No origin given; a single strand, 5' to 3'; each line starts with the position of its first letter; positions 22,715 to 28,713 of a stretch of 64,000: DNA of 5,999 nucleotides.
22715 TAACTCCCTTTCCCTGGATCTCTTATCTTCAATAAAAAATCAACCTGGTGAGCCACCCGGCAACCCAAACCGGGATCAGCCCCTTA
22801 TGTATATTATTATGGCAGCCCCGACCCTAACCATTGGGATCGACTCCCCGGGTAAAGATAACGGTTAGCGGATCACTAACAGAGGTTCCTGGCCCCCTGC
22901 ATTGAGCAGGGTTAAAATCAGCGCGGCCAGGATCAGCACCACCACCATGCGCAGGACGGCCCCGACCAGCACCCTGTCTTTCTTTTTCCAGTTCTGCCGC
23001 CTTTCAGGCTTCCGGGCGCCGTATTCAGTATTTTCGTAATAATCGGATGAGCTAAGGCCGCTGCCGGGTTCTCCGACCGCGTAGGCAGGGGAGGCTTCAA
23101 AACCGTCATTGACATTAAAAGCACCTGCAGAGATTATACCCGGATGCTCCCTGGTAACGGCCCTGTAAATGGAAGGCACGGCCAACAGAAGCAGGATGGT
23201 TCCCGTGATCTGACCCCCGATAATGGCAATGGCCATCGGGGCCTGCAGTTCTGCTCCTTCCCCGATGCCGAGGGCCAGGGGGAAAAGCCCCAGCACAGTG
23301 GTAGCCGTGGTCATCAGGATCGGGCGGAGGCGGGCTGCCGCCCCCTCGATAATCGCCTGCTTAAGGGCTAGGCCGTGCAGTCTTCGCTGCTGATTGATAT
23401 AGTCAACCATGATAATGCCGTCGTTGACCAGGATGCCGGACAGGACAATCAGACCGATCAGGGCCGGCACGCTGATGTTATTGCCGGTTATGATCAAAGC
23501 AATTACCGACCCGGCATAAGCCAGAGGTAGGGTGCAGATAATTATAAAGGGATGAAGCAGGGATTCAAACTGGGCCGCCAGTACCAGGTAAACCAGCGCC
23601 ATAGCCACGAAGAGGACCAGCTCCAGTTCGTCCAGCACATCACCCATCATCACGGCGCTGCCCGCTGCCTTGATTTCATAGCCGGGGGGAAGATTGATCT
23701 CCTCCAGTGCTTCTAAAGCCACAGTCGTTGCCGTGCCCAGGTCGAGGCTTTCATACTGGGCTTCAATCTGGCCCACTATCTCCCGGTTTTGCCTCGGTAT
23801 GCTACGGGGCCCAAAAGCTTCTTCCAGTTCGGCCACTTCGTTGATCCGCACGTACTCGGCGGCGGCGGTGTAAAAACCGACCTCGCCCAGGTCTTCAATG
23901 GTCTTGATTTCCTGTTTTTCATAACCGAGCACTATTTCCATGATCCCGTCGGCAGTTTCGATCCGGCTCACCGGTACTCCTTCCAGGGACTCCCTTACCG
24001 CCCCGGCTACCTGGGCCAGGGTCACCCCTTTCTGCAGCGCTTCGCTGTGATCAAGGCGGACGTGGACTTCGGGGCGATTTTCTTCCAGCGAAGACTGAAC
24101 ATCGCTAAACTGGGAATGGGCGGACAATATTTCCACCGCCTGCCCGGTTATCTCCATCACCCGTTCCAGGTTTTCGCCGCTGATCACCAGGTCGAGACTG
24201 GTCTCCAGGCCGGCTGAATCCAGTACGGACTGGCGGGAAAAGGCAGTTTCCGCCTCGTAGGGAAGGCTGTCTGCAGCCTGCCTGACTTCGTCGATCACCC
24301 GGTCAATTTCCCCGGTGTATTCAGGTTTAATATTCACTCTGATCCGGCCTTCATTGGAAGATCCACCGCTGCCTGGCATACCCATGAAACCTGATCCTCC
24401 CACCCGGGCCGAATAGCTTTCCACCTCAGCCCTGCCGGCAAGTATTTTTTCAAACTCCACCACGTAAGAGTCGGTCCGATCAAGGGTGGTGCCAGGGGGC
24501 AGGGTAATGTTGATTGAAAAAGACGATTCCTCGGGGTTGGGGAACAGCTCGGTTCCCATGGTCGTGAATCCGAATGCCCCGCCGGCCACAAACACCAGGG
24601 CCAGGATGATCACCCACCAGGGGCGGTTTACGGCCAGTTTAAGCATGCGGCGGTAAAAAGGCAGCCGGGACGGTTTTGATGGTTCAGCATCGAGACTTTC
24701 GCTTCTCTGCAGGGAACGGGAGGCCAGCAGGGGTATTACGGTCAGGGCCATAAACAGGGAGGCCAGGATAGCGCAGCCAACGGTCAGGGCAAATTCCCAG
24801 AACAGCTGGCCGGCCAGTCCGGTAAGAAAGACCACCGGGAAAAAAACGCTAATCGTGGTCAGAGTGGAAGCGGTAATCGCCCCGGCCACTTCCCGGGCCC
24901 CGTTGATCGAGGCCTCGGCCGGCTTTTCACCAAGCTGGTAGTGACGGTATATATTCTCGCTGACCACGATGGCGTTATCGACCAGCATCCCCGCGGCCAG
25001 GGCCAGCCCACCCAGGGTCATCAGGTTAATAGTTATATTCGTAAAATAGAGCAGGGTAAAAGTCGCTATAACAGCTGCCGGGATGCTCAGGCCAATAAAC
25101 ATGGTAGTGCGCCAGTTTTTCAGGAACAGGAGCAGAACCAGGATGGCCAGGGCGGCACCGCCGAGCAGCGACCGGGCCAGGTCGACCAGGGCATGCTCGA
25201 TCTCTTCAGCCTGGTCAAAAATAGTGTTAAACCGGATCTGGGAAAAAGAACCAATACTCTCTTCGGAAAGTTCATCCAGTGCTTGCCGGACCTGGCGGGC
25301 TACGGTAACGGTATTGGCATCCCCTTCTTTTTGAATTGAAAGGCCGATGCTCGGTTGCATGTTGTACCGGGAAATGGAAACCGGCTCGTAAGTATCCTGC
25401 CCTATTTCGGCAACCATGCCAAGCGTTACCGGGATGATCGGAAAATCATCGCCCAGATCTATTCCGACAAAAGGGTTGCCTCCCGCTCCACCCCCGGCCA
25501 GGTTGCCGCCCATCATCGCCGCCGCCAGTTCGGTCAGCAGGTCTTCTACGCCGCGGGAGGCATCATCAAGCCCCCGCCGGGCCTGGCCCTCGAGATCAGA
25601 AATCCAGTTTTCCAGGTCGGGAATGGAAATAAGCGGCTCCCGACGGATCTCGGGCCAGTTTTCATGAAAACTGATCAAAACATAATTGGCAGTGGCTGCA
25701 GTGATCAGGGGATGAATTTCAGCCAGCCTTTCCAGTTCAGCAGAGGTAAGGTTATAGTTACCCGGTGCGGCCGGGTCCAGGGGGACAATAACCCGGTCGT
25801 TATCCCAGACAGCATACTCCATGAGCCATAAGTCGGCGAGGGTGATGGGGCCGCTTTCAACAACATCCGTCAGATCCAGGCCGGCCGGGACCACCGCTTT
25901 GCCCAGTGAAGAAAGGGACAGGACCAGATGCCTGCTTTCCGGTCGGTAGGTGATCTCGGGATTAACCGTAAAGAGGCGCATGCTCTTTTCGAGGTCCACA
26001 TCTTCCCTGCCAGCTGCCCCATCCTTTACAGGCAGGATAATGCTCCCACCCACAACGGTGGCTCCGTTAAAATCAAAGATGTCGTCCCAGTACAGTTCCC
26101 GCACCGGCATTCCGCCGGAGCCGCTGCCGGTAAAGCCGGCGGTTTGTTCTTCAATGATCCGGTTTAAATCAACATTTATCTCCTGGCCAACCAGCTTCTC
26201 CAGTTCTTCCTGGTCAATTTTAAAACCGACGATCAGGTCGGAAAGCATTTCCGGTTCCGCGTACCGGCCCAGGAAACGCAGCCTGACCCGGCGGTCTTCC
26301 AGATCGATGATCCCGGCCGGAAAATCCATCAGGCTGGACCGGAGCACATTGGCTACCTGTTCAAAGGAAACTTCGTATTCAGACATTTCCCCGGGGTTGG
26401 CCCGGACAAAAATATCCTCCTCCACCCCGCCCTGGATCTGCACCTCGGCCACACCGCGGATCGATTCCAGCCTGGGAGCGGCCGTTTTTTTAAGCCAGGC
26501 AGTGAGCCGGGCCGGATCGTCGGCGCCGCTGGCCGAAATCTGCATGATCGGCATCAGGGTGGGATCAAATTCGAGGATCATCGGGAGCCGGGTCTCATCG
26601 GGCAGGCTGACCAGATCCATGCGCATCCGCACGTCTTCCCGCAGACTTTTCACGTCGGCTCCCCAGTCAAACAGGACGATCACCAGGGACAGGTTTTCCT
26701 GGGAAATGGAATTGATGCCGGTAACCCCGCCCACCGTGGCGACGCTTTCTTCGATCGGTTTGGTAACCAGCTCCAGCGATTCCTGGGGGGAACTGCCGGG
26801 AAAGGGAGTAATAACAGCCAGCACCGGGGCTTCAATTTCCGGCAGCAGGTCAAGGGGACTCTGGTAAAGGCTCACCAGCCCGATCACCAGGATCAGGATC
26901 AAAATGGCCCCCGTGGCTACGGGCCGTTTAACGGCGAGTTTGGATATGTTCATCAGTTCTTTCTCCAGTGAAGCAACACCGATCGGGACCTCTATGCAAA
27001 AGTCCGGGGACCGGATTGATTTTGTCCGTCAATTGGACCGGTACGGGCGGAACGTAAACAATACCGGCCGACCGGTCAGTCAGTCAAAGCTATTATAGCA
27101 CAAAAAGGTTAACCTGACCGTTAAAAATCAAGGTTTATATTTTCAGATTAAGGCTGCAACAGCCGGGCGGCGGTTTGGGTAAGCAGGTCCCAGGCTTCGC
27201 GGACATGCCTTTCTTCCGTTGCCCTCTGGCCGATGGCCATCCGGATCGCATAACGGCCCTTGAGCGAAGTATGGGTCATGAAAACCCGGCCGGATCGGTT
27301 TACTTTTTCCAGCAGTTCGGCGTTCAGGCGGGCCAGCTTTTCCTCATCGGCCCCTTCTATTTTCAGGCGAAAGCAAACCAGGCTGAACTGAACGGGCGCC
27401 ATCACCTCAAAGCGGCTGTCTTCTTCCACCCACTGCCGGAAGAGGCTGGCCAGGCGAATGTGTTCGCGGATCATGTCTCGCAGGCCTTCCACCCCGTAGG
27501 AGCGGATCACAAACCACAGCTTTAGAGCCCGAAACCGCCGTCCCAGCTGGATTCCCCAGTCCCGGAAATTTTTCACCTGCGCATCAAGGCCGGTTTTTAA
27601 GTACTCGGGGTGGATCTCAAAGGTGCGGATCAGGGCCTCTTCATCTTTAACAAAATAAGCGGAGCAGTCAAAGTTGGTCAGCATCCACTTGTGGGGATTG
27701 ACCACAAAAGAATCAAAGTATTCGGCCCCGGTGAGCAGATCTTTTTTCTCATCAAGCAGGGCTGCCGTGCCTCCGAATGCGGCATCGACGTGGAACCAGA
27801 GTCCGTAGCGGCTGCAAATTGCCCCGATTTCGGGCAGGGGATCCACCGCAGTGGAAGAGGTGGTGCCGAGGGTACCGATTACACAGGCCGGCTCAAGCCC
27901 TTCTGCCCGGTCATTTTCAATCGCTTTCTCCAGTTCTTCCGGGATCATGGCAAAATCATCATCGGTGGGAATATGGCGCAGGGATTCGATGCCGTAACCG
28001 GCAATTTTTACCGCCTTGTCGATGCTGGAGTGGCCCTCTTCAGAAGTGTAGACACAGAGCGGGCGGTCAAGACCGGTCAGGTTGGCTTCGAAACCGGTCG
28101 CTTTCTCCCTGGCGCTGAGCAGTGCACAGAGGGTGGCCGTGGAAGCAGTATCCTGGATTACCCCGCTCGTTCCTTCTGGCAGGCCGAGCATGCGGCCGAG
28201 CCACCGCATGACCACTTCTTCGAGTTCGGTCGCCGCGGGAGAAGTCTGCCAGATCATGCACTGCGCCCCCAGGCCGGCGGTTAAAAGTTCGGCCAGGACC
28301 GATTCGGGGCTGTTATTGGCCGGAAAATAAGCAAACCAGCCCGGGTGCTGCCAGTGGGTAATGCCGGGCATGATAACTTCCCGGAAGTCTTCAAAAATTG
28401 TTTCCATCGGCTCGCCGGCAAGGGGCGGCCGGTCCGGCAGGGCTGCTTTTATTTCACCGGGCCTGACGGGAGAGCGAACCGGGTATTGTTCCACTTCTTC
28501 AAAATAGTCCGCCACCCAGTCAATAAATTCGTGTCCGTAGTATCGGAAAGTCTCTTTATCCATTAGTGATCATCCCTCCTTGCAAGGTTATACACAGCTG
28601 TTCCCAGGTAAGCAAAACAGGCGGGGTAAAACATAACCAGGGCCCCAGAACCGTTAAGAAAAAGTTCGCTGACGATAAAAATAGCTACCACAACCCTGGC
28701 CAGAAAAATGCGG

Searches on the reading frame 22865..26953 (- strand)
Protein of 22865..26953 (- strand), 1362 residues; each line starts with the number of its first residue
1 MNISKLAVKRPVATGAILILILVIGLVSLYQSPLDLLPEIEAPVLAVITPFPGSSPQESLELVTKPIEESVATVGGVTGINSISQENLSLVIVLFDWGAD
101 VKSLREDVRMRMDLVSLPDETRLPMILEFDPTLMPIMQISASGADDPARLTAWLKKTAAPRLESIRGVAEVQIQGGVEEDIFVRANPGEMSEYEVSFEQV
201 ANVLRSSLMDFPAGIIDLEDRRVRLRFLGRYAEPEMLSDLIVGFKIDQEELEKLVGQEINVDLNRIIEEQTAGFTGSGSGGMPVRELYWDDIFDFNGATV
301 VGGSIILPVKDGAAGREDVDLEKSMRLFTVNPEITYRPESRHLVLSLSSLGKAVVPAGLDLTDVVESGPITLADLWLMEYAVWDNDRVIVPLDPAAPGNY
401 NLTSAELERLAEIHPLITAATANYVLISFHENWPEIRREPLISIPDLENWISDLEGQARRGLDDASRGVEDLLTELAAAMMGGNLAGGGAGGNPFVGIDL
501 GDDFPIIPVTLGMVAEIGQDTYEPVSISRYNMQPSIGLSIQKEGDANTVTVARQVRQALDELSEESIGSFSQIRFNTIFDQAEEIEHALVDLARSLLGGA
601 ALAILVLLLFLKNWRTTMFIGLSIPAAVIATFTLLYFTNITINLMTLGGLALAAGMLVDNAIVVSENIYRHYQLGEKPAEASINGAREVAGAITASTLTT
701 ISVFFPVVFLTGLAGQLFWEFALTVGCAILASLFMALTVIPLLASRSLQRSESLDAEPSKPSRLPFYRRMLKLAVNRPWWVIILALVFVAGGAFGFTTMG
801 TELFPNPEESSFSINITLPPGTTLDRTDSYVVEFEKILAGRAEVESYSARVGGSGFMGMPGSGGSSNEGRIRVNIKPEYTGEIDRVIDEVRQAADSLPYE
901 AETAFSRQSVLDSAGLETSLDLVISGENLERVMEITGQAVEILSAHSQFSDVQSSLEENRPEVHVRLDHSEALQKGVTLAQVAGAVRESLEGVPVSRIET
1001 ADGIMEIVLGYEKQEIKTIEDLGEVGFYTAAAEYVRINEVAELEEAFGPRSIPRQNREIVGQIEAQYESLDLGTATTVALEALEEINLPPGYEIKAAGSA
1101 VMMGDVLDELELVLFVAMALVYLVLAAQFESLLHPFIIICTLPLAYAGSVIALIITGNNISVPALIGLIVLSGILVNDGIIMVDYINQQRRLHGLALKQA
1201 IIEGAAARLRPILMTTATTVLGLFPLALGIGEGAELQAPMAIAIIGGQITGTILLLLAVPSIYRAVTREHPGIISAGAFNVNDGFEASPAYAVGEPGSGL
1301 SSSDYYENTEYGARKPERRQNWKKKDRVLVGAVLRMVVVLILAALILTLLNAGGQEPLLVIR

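Call 24: search_protein_families(library=ncbifam, max_evalue=1e-8, proteins=[window:22865-26953:-])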
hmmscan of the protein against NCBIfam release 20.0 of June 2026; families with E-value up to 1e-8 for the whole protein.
window:22865-26953:- (1362 aa): 15 families
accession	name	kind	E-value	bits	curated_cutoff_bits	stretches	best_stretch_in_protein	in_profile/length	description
NF033617.1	RND_permease_2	subfamily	3.8e-187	624.3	1250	2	508-1267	251-1008/1009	multidrug efflux RND transporter permease subunit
NF000282.2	RND_permease_1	subfamily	4.7e-126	422.1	1250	2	513-1267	263-1028/1029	multidrug efflux RND transporter permease subunit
NF007798.0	PRK10503.1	equivalog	7.2e-122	407.9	1584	2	508-1265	262-1021/1040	MdtB/MuxB family multidrug efflux RND transporter permease subunit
TIGR00915.1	2A0602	subfamily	1.8e-114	383.7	940.35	2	515-1268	268-1030/1050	efflux RND transporter permease subunit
TIGR00914.1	2A0601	subfamily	1.3e-113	380.7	701.45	2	536-1269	291-1038/1051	CusA/CzcA family heavy metal efflux RND transporter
NF007905.0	PRK10614.1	equivalog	1.9e-111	373.5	1774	2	508-1266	253-1008/1025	multidrug efflux RND transporter permease subunit MdtC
NF007133.0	PRK09579.1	equivalog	3.9e-107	359.1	1763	2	512-1270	256-1006/1017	multidrug efflux RND transporter permease subunit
NF007131.0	PRK09577.1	equivalog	1.8e-74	251.1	1768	1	516-1268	268-1024/1045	multidrug efflux RND transporter permease subunit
NF007842.1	PRK10555.1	equivalog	1.5e-71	241.6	1854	1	509-1271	260-1031/1036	multidrug efflux RND transporter permease AcrD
NF000037.1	RND_perm_OqxB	exception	7e-69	232.7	2200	3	517-749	273-500/1050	multidrug efflux RND transporter permease subunit OqxB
NF011706.2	PRK15127.1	equivalog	8.7e-59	199.3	2150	1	516-1268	269-1031/1049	multidrug efflux RND transporter permease subunit AcrB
TIGR00916.1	2A0604s01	subfamily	8.8e-15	54.9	148.6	0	596-736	91-230/231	SecD/SecF family protein translocase subunit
NF009583.0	PRK13024.1-3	subfamily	1.1e-11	43.5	721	1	597-801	286-486/755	protein translocase subunit SecDF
TIGR00833.1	actII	subfamily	6.5e-11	41.2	874.7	1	578-801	164-384/910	MMPL family RND transporter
TIGR00921.1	2A067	subfamily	4.2e-10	38.3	351.9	0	596-802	198-413/733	hydrophobe/amphiphile efflux-3 (HAE3) family transporter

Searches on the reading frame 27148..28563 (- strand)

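Call 23: search_protein_families(library=ncbifam, max_evalue=0.00001, proteins=[window:27148-28563:-])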
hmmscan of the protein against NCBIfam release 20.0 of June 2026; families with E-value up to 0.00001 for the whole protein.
window:27148-28563:- (471 aa): 6 families
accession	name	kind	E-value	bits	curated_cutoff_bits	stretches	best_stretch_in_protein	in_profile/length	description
NF052646.1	DABADecarRhbB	equivalog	2e-46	158.6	900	1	89-463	113-480/491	L-2,4-diaminobutyrate decarboxylase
TIGR03799.1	NOD_PanD_pyr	equivalog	2.4e-30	105.4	606.1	1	169-404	210-441/522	pyridoxal-dependent aspartate 1-decarboxylase PanP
TIGR03812.1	tyr_de_CO2_Arch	equivalog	7.5e-22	77.7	299.4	1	110-411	56-337/375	tyrosine decarboxylase MfnA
NF002748.0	PRK02769.1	equivalog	5.4e-14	51.7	305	1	112-380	64-311/382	histidine decarboxylase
TIGR03811.1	tyr_de_CO2_Ent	equivalog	1.6e-10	40.1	905.3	1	177-278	231-339/608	tyrosine decarboxylase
TIGR01788.1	Glu-decarb-GAD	equivalog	1.4e-08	33.8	380.4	1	163-417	134-381/431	glutamate decarboxylase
